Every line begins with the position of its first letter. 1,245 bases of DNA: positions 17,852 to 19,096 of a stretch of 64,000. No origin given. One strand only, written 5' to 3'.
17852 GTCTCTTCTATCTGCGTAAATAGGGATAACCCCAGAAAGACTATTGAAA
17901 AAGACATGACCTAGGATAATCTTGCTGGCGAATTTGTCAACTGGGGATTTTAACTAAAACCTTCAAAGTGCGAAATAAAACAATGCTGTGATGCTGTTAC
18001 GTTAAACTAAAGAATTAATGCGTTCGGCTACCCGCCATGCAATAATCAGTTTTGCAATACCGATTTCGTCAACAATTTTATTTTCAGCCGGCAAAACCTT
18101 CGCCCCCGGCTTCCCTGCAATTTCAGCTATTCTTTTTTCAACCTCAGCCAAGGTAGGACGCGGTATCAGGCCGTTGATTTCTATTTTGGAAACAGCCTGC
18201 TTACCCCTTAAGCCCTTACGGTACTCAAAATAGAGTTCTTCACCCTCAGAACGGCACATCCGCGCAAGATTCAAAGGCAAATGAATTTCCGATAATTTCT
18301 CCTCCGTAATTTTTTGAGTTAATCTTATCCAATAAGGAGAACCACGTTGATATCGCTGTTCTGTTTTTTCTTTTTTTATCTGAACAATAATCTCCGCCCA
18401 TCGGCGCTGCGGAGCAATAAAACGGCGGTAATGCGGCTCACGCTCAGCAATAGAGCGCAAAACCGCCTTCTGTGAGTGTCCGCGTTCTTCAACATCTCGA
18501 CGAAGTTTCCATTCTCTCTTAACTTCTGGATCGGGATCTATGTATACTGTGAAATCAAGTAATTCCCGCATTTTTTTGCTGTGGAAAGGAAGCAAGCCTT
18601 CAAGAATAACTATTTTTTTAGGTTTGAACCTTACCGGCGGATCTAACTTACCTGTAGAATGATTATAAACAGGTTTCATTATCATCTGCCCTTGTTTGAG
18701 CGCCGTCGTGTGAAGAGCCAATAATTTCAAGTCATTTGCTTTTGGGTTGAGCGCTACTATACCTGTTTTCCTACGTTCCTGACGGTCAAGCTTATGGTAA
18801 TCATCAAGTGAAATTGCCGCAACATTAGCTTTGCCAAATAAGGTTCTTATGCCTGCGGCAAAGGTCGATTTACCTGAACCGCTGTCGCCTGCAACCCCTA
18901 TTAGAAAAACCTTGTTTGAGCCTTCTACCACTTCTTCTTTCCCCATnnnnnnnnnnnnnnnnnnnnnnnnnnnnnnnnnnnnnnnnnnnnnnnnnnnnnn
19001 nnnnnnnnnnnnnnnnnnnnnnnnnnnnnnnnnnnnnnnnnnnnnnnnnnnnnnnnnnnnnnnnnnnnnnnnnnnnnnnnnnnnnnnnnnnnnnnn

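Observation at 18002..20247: Self-contained rbcL-prk operon: short form-III-like RuBisCO plus class-II phosphoribulokinase, no rbcS, in a T9SS-bearing (FCB-like) genome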

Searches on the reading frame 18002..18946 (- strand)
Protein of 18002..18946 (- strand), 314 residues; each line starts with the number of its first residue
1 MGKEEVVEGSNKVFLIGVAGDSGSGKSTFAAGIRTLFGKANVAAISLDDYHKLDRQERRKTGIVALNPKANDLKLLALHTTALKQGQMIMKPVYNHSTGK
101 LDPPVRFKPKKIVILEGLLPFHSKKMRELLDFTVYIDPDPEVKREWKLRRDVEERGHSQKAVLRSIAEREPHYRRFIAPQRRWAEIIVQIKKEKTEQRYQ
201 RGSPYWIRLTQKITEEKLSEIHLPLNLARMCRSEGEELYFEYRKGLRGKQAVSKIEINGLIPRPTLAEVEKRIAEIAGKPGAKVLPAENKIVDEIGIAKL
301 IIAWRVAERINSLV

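Call 3: search_protein_families(library=pfam, proteins=[window:18002-18946:-])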
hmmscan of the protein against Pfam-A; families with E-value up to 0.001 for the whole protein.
window:18002-18946:- (314 aa): 1 family
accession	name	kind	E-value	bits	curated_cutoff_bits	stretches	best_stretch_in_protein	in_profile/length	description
PF00485.24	PRK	-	1.2e-48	165.9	22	1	15-191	1-190/196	Phosphoribulokinase / Uridine kinase family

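Call 4: search_protein_families(library=ncbifam, proteins=[window:18002-18946:-])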
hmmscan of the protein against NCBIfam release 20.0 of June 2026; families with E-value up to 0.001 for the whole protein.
window:18002-18946:- (314 aa): 12 families
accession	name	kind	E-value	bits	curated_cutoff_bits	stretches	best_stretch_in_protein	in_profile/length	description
NF005655.0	PRK07429.1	subfamily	1.9e-90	303.3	236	1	10-275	5-267/326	phosphoribulokinase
NF004018.0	PRK05480.1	equivalog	2.9e-37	128.2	180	1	10-193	3-190/210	uridine kinase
TIGR00235.1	udk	equivalog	4.3e-34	118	220.3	1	11-192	4-189/207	uridine kinase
NF011997.0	PRK15453.1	equivalog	4.8e-11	42.6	362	2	139-189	154-206/290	phosphoribulokinase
NF006746.0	PRK09270.1-5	subfamily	5.3e-10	38.6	250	1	10-191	18-208/210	nucleoside/nucleotide kinase family protein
NF006743.0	PRK09270.1-2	equivalog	5.9e-10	38.6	227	1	11-191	26-215/217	nucleoside/nucleotide kinase family protein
TIGR00554.2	panK_bact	equivalog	1.3e-08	34.5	235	1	11-151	80-238/310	type I pantothenate kinase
NF005807.0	PRK07667.1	equivalog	2.2e-08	33.8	221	1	11-187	16-191/193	kinase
NF005252.0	PRK06762.1-3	equivalog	0.0001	22.1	258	1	6-65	4-62/189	hypothetical protein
NF006744.0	PRK09270.1-3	equivalog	0.00042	19.8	281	0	11-189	21-209/213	nucleoside/nucleotide kinase family protein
NF005115.0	PRK06547.1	equivalog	0.00044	19.7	173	0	13-49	15-49/172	hypothetical protein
NF006745.0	PRK09270.1-4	equivalog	0.00089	18.2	228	0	12-159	41-204/246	nucleoside/nucleotide kinase family protein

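Call 6: search_solved_structures(query=window:18002-18946:-, show_alignments=2)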
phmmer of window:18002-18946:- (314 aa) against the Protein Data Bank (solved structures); distinct sequences matched with E-value up to 0.001: 27.
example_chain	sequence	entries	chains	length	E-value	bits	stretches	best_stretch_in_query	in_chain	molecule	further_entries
6kev_A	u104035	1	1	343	5e-59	203.2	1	11-191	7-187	Phosphoribulokinase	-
6hzk_A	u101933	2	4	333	5.2e-59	203.1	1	11-191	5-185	Phosphoribulokinase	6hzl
6gve_J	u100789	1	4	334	1.8e-57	198.1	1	11-212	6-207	Phosphoribulokinase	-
5b3f_A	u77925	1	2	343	6.5e-57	196.2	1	5-307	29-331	Phosphoribulokinase/uridine kinase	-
9qko_B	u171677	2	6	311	5.4e-51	176.8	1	11-197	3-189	cyanobacteria specific phoshoribulokinase from Hyella disjuncta PCC 6712 | cyanobacteria specific phosphoribulokinase from Chroococcidiopsis PCC 6712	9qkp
6kew_A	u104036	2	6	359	1.6e-46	162.1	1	9-210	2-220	Phosphoribulokinase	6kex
6kez_I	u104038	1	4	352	2.6e-46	161.4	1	12-210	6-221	Phosphoribulokinase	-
6h7h_A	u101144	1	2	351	3.4e-46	161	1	12-210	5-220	Phosphoribulokinase, chloroplastic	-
9qkn_A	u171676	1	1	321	7.2e-46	160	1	11-190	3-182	Uridine kinase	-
6h7g_A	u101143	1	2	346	4.2e-43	150.9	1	11-194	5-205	Phosphoribulokinase, chloroplastic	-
3w8r_A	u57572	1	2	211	2.4e-25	92.6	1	11-189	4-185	Uridine kinase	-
3asy_A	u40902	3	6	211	3.8e-25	91.9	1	11-189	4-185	Uridine kinase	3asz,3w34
6pwz_A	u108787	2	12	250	2.6e-18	69.5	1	11-188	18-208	Uridine-cytidine kinase 2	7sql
1udw_A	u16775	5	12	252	2.7e-18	69.4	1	11-188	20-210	Uridine-cytidine kinase 2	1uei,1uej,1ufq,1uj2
6n53_A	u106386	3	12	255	2.8e-18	69.4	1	11-188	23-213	Uridine-cytidine kinase 2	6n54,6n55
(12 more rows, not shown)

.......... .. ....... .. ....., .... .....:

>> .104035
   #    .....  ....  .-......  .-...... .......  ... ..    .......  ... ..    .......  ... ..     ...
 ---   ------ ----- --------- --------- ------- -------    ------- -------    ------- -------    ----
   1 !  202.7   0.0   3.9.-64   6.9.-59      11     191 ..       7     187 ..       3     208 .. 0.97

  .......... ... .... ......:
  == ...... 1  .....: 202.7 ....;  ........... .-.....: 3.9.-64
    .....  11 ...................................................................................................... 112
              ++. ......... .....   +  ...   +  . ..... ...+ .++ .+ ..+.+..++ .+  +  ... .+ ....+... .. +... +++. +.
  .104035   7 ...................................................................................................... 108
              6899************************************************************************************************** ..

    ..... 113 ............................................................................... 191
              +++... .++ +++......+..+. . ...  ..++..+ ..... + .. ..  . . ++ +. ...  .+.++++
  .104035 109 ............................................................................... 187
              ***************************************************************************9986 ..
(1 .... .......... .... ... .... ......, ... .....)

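Call 29: find_homologous_proteins(query=window:18002-18946:-, max_evalue=1e-30)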
Query window:18002-18946:- (314 aa): 1131 proteins with E <= 1e-30 among 3839 candidates; the best 120 are listed.
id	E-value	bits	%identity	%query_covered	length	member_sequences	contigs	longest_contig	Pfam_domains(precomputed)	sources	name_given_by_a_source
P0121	7.4e-200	680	100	98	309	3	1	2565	PF00485.25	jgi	-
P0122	1.3e-154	532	77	96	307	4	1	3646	PF00485.25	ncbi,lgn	-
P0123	7.1e-153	526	76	99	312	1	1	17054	PF00485.25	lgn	-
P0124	1.8e-150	518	78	95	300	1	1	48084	PF00485.25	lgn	-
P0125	1.7e-149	515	74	96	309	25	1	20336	PF00485.25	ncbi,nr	ncbi:MAG: phosphoribulokinase [candidate division WOR-3 bacterium]|nr:phosphoribulokinase [candidate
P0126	5.1e-145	500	72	96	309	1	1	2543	PF00485.25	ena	-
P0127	7.8e-143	493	72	97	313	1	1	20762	PF00485.25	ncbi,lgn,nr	ncbi:phosphoribulokinase [candidate division WOR-3 bacterium]|nr:phosphoribulokinase [candidate divi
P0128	4.6e-140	484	71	99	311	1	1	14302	PF00485.25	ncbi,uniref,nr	ncbi:phosphoribulokinase [candidate division WOR-3 bacterium]|uniref:phosphoribulokinase n=1 Tax=can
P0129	8.7e-140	483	71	95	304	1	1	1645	PF00485.25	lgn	-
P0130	4.4e-139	481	71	96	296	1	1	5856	PF00485.25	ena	-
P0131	1.6e-137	476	70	96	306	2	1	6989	PF00485.25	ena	-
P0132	3.6e-137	475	69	99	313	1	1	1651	PF00485.25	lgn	-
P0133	3.0e-131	455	67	97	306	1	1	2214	PF00485.25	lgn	-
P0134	1.9e-123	430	65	96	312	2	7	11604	PF00485.25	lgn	-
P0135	1.9e-123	430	65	95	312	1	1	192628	PF00485.25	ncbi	-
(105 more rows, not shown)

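Call 60: search_solved_structures(query=window:18002-18946:-, show_alignments=5, max_evalue=1e-40)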
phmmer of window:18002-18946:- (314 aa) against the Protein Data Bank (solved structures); distinct sequences matched with E-value up to 1e-40: 10.
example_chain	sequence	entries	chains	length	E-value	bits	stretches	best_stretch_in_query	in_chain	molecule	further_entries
6kev_A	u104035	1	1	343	5e-59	203.2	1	11-191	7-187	Phosphoribulokinase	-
6hzk_A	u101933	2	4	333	5.2e-59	203.1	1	11-191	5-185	Phosphoribulokinase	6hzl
6gve_J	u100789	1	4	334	1.8e-57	198.1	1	11-212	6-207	Phosphoribulokinase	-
5b3f_A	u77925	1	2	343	6.5e-57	196.2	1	5-307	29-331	Phosphoribulokinase/uridine kinase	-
9qko_B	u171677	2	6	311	5.4e-51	176.8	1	11-197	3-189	cyanobacteria specific phoshoribulokinase from Hyella disjuncta PCC 6712 | cyanobacteria specific phosphoribulokinase from Chroococcidiopsis PCC 6712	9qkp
6kew_A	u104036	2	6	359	1.6e-46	162.1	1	9-210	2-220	Phosphoribulokinase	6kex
6kez_I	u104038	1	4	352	2.6e-46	161.4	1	12-210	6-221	Phosphoribulokinase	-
6h7h_A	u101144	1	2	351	3.4e-46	161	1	12-210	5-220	Phosphoribulokinase, chloroplastic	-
9qkn_A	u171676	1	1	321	7.2e-46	160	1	11-190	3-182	Uridine kinase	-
6h7g_A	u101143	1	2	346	4.2e-43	150.9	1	11-194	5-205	Phosphoribulokinase, chloroplastic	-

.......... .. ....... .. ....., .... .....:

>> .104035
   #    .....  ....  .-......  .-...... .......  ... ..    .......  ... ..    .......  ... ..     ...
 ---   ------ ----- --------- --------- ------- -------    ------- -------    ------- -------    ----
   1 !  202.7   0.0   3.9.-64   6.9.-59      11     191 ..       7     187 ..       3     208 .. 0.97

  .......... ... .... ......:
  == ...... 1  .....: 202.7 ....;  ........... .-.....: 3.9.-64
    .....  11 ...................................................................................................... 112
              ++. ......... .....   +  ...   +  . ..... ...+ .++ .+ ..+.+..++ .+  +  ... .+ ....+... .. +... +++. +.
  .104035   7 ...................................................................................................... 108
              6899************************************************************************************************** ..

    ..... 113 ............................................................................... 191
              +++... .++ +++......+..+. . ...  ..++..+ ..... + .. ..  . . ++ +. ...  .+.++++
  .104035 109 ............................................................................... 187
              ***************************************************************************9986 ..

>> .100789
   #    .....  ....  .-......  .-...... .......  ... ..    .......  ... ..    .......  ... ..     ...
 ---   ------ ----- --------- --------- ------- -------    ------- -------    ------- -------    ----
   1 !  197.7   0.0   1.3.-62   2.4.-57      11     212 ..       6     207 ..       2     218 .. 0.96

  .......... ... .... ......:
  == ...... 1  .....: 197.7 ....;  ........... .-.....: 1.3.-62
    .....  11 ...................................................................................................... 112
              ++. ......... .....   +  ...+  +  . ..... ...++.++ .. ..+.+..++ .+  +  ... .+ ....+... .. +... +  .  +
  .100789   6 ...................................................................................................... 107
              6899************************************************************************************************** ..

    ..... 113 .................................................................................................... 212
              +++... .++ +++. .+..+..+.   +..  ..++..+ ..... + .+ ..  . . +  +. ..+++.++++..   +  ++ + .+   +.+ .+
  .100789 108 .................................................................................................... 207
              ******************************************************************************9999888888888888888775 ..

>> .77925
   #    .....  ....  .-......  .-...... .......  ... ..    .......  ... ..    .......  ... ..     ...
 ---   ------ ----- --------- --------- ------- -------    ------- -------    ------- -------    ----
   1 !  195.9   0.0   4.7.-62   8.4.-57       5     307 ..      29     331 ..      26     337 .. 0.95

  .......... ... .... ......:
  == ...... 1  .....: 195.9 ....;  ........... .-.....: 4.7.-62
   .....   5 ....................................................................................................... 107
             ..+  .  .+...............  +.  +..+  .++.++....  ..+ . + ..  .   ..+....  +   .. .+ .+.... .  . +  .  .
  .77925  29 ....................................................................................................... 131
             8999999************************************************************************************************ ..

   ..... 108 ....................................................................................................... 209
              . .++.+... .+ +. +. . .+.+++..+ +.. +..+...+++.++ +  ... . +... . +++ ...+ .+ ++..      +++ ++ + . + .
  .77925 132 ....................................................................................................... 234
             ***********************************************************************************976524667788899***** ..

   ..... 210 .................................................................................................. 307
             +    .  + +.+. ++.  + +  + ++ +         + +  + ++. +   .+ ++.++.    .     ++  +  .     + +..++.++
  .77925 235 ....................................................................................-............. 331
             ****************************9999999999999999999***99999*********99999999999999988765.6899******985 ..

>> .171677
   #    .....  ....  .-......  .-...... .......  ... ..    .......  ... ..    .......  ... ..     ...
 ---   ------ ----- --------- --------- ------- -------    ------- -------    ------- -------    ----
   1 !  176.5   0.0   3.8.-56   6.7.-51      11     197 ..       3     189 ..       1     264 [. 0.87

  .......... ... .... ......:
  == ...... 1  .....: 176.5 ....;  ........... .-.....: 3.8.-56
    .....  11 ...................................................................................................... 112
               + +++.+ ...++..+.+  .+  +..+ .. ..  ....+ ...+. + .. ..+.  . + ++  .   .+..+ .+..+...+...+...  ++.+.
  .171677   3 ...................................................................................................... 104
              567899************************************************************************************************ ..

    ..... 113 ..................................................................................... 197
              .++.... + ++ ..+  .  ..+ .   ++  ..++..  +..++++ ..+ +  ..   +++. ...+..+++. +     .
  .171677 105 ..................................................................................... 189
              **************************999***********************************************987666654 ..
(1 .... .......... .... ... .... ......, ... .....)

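Call 83: search_protein_representatives(protein=window:18002-18946:-)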
Query: 314 residues. Proteins with E-value up to 0.001 (for the whole library): 6948; up to 1e-10: 3320; up to 1e-30: 284. The best 150 are listed.
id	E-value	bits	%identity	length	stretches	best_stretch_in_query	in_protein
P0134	6.0e-124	429.5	64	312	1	12-312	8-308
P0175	5.3e-70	252.4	39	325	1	4-312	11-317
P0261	8.5e-64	232.0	40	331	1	4-312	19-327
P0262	4.2e-58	213.3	38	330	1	10-313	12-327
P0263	1.6e-57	211.4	38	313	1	11-313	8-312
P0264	1.9e-57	211.2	49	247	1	11-213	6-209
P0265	1.3e-55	205.1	40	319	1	12-309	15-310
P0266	3.0e-53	197.4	32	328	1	5-307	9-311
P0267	4.3e-53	196.8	49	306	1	12-190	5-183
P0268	5.0e-53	196.6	37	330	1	5-309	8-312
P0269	6.1e-52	193.1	39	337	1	14-309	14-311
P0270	3.0e-51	190.8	46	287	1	13-204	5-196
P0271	7.6e-51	189.5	46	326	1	8-190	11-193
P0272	1.9e-50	188.1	40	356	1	12-285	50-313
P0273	7.0e-50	186.3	38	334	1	14-285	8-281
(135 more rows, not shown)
